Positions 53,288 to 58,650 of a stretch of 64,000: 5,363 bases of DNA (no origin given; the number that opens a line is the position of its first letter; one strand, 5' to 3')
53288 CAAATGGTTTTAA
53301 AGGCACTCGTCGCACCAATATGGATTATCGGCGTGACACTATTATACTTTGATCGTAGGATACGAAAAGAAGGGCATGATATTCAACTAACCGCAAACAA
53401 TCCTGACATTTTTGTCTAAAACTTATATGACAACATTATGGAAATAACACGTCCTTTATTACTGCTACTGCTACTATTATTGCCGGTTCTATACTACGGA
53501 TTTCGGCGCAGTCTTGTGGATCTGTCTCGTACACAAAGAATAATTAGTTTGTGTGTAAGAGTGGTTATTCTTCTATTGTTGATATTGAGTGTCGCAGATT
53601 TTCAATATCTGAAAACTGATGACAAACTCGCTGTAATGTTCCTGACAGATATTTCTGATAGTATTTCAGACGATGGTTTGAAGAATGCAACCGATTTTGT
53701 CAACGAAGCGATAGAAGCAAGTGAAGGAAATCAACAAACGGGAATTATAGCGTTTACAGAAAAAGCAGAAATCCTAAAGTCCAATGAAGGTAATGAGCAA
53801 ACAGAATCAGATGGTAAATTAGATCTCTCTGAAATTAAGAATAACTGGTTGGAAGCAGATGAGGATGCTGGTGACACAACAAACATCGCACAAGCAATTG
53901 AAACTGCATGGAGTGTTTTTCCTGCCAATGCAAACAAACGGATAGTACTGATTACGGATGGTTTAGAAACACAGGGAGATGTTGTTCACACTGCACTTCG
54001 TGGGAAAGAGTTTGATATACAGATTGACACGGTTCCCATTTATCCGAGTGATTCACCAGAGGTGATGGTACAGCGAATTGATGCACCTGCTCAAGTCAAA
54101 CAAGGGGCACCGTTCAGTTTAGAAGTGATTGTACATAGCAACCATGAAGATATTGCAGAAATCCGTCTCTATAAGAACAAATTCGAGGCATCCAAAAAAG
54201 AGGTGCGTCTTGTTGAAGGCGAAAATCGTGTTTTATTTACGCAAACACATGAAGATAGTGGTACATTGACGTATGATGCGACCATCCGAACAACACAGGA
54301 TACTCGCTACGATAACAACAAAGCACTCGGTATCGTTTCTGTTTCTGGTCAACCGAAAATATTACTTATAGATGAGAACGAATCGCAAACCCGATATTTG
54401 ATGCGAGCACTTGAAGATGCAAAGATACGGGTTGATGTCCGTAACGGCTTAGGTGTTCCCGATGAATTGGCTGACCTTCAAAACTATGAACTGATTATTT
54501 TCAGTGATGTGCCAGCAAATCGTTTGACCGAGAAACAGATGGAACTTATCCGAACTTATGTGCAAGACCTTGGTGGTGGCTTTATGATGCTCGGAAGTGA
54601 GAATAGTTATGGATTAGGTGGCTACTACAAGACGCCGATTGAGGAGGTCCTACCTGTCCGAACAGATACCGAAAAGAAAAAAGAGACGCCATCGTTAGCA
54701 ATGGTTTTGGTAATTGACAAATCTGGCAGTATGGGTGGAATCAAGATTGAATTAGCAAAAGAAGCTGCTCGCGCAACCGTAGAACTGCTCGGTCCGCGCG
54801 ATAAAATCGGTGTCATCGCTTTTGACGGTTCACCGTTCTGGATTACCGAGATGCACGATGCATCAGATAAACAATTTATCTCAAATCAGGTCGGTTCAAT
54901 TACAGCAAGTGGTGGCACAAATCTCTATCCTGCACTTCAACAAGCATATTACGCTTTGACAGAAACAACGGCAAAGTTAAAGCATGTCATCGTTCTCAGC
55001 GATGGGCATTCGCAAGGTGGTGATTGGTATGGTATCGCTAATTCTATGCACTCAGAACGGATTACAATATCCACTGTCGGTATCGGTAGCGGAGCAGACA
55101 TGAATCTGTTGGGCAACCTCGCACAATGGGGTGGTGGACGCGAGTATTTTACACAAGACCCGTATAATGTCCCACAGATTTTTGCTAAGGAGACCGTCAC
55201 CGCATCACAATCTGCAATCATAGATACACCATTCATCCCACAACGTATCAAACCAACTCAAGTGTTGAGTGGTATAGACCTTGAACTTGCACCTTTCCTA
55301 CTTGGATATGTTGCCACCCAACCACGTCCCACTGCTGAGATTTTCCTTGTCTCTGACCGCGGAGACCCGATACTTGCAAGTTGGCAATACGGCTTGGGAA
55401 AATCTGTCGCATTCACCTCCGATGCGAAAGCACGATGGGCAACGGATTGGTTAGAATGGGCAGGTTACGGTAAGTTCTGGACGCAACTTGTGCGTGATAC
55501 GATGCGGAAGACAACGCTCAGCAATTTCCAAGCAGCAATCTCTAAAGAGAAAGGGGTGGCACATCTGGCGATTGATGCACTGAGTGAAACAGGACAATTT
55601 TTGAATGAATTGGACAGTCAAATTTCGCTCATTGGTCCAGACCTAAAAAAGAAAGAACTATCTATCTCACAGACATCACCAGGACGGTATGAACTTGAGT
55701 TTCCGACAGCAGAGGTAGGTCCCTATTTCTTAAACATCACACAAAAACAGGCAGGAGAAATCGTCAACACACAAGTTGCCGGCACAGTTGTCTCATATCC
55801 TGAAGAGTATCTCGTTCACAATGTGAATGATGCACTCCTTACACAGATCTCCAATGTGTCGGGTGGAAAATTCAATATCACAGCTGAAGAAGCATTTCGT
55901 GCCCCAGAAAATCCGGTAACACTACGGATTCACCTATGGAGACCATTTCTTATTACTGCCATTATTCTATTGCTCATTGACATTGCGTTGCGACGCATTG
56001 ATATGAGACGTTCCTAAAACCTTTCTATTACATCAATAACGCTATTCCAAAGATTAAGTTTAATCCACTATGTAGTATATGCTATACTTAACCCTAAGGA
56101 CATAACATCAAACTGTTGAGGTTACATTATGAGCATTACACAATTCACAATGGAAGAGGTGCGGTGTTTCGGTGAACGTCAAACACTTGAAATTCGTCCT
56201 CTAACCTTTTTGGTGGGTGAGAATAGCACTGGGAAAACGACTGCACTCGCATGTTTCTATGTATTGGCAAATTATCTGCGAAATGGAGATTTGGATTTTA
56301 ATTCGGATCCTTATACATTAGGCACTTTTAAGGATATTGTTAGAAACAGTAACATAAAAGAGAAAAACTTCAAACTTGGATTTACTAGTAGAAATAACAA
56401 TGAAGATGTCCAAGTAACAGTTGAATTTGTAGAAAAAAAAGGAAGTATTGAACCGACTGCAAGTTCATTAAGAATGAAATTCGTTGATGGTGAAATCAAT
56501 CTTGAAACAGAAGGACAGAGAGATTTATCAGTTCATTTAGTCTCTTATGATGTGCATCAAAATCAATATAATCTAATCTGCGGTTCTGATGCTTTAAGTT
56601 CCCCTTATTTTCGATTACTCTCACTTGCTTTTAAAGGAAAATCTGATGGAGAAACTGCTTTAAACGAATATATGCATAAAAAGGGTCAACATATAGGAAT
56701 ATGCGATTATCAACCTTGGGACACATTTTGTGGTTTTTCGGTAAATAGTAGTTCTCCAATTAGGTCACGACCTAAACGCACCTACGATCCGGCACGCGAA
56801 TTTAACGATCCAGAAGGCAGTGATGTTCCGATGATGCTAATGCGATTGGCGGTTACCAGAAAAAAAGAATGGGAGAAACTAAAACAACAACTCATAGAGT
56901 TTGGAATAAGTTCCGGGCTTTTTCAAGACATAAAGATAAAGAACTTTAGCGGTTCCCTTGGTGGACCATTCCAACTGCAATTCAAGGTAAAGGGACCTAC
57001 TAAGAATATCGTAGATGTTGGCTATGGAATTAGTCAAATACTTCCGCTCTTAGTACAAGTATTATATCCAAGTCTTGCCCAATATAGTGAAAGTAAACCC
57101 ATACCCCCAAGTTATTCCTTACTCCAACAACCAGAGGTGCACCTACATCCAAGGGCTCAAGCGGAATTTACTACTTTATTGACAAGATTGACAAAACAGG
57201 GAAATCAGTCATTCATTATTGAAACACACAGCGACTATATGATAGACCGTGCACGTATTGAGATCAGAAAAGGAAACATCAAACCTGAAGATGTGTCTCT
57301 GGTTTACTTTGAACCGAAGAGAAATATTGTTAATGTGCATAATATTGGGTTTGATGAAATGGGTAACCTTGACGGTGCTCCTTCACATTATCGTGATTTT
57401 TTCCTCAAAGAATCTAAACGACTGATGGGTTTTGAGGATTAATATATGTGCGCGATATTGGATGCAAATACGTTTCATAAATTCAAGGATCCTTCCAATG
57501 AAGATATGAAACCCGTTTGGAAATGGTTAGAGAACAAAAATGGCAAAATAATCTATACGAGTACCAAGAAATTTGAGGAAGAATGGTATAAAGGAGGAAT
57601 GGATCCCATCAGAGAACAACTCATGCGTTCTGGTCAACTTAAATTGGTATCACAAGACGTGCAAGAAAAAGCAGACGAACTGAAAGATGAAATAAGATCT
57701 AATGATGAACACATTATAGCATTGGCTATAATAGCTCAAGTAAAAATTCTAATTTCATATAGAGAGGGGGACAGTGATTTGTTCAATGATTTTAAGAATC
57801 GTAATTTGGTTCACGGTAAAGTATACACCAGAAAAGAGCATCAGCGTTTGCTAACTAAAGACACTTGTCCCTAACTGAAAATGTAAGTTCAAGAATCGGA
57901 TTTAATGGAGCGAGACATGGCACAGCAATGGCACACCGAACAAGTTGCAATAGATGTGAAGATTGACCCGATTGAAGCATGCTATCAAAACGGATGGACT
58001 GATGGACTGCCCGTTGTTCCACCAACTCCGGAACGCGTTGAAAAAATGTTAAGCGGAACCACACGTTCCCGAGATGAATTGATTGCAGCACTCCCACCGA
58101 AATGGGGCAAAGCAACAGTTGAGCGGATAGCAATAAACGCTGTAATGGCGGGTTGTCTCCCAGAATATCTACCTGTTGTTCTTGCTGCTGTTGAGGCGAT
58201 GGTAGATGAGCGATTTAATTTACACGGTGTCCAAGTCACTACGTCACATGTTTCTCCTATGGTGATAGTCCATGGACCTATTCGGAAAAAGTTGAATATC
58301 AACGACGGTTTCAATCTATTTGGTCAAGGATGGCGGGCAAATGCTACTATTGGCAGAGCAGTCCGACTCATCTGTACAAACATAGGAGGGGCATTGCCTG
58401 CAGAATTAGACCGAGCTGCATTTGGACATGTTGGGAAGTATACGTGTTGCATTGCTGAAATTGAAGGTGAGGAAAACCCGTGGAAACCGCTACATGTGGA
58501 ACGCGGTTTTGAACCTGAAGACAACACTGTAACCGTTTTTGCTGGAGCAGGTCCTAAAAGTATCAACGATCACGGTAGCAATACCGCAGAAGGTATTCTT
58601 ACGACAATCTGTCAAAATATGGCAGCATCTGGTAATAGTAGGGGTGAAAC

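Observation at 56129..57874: AT-rich two-gene module: AAA_21/DUF3696-type ATPase plus a PIN-like nuclease, a candidate abortive-infection or defence pair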

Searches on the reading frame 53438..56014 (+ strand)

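Call 63: search_protein_families(library=pfam, proteins=[window:53438-56014:+], max_evalue=0.001)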
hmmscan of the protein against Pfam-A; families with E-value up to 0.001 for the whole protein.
window:53438-56014:+ (859 aa): 6 families
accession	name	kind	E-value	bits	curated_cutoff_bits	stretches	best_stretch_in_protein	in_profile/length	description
PF00092.34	VWA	-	1.4e-30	107.2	23.8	2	422-581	2-171/174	von Willebrand factor type A domain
PF13519.12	VWA_2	-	2.6e-29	102.4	27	2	422-524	1-107/107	von Willebrand factor type A domain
PF07090.17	GATase1_like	-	8e-18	65.3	27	2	601-685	156-242/247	Putative glutamine amidotransferase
PF13768.12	VWA_3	-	3.3e-17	63.4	27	1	422-571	3-155/155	von Willebrand factor type A domain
PF05762.20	VWA_CoxE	-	1e-08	35.3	26.4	1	412-527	49-163/222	VWA domain containing CoxE-like protein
PF24157.1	DUF7408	-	0.00023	21.6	27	0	308-415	2-95/174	Domain of unknown function (DUF7408)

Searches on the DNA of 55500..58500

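Call 86: search_rna_families(source=window, start=55500, end=58500, threshold=evalue, max_evalue=1)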
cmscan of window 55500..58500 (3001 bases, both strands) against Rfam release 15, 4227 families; matches with E-value up to 1: 1.
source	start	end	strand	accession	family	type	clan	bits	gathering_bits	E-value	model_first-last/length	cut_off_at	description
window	56880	56945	+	RF02111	IS009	Gene;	-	16.5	117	0.7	1-199/199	no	IS009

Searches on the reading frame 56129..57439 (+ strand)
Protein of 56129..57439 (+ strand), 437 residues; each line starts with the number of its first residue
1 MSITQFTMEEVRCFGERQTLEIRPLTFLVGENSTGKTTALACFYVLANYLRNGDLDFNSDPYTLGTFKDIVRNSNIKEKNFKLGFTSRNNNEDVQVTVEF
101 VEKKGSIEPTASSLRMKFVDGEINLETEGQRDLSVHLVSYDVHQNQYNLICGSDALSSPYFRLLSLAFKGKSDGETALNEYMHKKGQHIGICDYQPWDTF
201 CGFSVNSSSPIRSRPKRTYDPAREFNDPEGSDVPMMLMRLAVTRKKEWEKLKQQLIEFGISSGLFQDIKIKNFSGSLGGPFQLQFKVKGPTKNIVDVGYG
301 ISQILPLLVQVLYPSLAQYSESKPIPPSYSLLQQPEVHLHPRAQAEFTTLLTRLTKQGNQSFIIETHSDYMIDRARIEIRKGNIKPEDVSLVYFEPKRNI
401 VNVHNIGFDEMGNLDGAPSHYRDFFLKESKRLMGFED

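Call 3: search_protein_families(library=pfam, proteins=[window:56129-57439:+], max_evalue=1)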
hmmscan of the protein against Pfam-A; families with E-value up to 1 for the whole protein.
window:56129-57439:+ (437 aa): 8 families
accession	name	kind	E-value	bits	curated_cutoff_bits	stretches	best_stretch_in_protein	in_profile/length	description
PF13175.12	AAA_15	-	6.8e-21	75.7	32.1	2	268-372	288-374/374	AAA ATPase domain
PF13304.12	AAA_21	-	5.8e-14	53.3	27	2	294-373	235-304/304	AAA domain, putative AbiEii toxin, Type IV TA system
PF13476.12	AAA_23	-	1e-06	30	27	1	7-113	3-107/201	AAA domain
PF19993.5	DO-GTPase2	-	0.0035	17.5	27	1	28-80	5-56/226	Double-GTPase 2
PF12476.13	DUF3696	-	0.021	15.5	22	1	384-419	1-39/52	Protein of unknown function (DUF3696)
PF00005.33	ABC_tran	-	0.023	15.7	25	1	25-118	13-96/137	ABC transporter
PF02463.25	SMC_N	-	0.029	14.2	40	1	3-47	2-49/220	RecF/RecN/SMC N terminal domain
PF13555.12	AAA_29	-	0.074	13.2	27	1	16-48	14-48/61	P-loop containing region of AAA domain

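Call 4: search_protein_families(library=padloc, proteins=[window:56129-57439:+], max_evalue=1)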
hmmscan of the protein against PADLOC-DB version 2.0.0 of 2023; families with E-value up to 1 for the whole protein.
window:56129-57439:+ (437 aa): 109 families (the best 25 are shown)
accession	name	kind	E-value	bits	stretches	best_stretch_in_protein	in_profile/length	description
PDLC03878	NsnB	-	6e-43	145.9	1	3-433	2-343/345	-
PDLC04707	PDC-M55A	-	2.4e-41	140.1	1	1-421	1-398/421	-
PDLC02979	AriA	-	3.2e-24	84.4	2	267-372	276-373/373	-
PDLC04148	HEC-03B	-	6.2e-22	76.3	2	263-421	284-433/458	-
PDLC02980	AriA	-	5.1e-15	54.2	2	293-373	234-304/304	-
PDLC02358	Old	-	1.6e-11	41.8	2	331-377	289-334/578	Old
PDLC04033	PD-T4-4_A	-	9.4e-11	39.6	2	330-372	329-370/460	-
PDLC00090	GajA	-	9.8e-11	39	2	1-43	1-44/659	AAA ATPase domain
PDLC00304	PtuA1|PtuA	-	1.5e-10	38.8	2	4-106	13-114/444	AAA ATPase domain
PDLC00091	GajA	-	1e-09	35.8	2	331-370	301-340/627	AAA ATPase domain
PDLC04135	mad3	-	1.6e-09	35.8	1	4-375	3-331/374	mads_3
PDLC00271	PtuA1|PtuA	-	2.3e-09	35.3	2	1-111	1-111/421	AAA ATPase domain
PDLC04180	HEC-01A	-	6.4e-09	33.5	2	1-101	1-101/382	-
PDLC00096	GajA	-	9.3e-09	32.5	2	1-41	1-42/630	AAA ATPase domain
PDLC04182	HEC-01A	-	2.1e-08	31.5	2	19-103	27-110/406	-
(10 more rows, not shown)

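Call 5: search_protein_families(library=ncbifam, proteins=[window:56129-57439:+], max_evalue=1)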
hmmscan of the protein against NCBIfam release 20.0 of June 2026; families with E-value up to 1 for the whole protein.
window:56129-57439:+ (437 aa): 8 families
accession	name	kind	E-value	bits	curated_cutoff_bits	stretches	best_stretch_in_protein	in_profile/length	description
NF041760.1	PtuA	equivalog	1.2e-05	24.5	500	2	3-73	52-121/524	retron Ec78 anti-phage system effector ATPase PtuA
NF047739.1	antiphage_MADS3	equivalog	3.7e-05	23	420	1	3-56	2-54/427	methylation-associated defense system AAA family ATPase MAD3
TIGR00611.2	recf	equivalog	0.0025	17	172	1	3-48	1-46/339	DNA replication/repair protein RecF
TIGR04435.1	restrict_AAA_1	hypoth_equivalog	0.0086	14.8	300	1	330-373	422-471/568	restriction system-associated AAA family ATPase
TIGR01166.1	cbiO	subfamily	0.022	14.2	211.8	0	327-367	146-185/190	cobalt ABC transporter, ATP-binding protein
TIGR02211.1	LolD_lipo_ex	equivalog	0.039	13.5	307.75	1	327-380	160-215/221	lipoprotein-releasing ABC transporter ATP-binding protein LolD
NF010159.0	PRK13638.1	equivalog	0.05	12.9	489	1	328-383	156-213/271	energy-coupling factor ABC transporter ATP-binding protein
TIGR00606.1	rad50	subfamily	0.14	9.7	453.75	1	22-56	27-57/1311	DNA repair protein Rad50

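Call 17: find_homologous_proteins(query=window:56129-57439:+, max_evalue=0.001)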
Query window:56129-57439:+ (437 aa): 7904 proteins with E <= 0.001 among 8000 candidates; the best 120 are listed.
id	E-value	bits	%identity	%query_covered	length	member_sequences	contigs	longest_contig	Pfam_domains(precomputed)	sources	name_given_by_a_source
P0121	3.9e-287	970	97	100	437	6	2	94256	PF13175.13,PF13476.13,PF13304.13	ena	-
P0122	4.8e-266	901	89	100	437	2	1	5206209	PF13175.13,PF13476.13,PF13304.13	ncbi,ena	-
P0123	1.7e-249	846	84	100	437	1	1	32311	PF13175.13,PF13304.13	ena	-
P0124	1.2e-245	833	83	100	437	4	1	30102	PF13175.13,PF13476.13,PF13304.13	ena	-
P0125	5.0e-245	831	83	100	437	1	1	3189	PF13175.13,PF13476.13,PF13304.13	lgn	-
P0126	2.1e-243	826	82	100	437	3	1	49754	PF13175.13,PF13476.13,PF13304.13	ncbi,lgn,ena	-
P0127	5.1e-237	805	82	98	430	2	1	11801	PF13175.13,PF13304.13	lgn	-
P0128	1.8e-215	734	74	100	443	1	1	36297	PF13175.13,PF13304.13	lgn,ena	-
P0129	1.6e-212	724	74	100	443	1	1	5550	PF13175.13,PF13476.13,PF13304.13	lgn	-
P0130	1.5e-209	714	73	100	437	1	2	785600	PF13175.13,PF13476.13,PF13304.13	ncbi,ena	-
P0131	3.1e-208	710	72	100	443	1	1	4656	PF13175.13,PF13476.13,PF13304.13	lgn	-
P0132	3.5e-206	703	72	100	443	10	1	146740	PF13175.13,PF13476.13,PF13304.13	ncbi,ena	-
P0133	1.2e-204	698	79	88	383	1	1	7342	PF13175.13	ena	-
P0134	8.9e-194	662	68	100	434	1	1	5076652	PF13175.13,PF13476.13,PF13304.13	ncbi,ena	-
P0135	1.1e-193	662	68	100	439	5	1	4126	PF13175.13,PF13304.13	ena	-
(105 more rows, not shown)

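Call 48: search_protein_families(library=phrogs, proteins=[window:56129-57439:+], max_evalue=0.01)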
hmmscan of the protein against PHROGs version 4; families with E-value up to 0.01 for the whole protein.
window:56129-57439:+ (437 aa): 9 families
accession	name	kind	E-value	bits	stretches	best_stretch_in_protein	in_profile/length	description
phrog_21420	-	unknown function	7.9e-30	104.9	1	243-429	453-629/654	-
phrog_3940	-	unknown function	1.8e-10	41.3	1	283-408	211-330/537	-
phrog_4747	-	unknown function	4.6e-10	40.2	2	19-131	18-123/610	-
phrog_9802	-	unknown function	4.2e-08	33.6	1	294-372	253-328/438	-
phrog_14430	-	unknown function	4.9e-08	33.6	1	328-378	339-388/444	-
phrog_8323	-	unknown function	1.2e-07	31.7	1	10-94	58-126/623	-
phrog_13167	-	unknown function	1.5e-05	25.1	0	330-374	341-384/477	-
phrog_8066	-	unknown function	4.1e-05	23.6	1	331-372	388-429/522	-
phrog_7507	-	unknown function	0.00029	21.3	0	334-377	414-455/483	-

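Call 78: search_solved_structures(query=window:56129-57439:+, max_evalue=0.01, show_alignments=1)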
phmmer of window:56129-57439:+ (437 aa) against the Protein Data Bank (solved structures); distinct sequences matched with E-value up to 0.01: 1.
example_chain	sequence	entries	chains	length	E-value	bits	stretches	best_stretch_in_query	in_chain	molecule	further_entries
6p74_A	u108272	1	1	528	3.1e-06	29.6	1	330-417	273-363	Putative ATP-dependent endonuclease of the OLD family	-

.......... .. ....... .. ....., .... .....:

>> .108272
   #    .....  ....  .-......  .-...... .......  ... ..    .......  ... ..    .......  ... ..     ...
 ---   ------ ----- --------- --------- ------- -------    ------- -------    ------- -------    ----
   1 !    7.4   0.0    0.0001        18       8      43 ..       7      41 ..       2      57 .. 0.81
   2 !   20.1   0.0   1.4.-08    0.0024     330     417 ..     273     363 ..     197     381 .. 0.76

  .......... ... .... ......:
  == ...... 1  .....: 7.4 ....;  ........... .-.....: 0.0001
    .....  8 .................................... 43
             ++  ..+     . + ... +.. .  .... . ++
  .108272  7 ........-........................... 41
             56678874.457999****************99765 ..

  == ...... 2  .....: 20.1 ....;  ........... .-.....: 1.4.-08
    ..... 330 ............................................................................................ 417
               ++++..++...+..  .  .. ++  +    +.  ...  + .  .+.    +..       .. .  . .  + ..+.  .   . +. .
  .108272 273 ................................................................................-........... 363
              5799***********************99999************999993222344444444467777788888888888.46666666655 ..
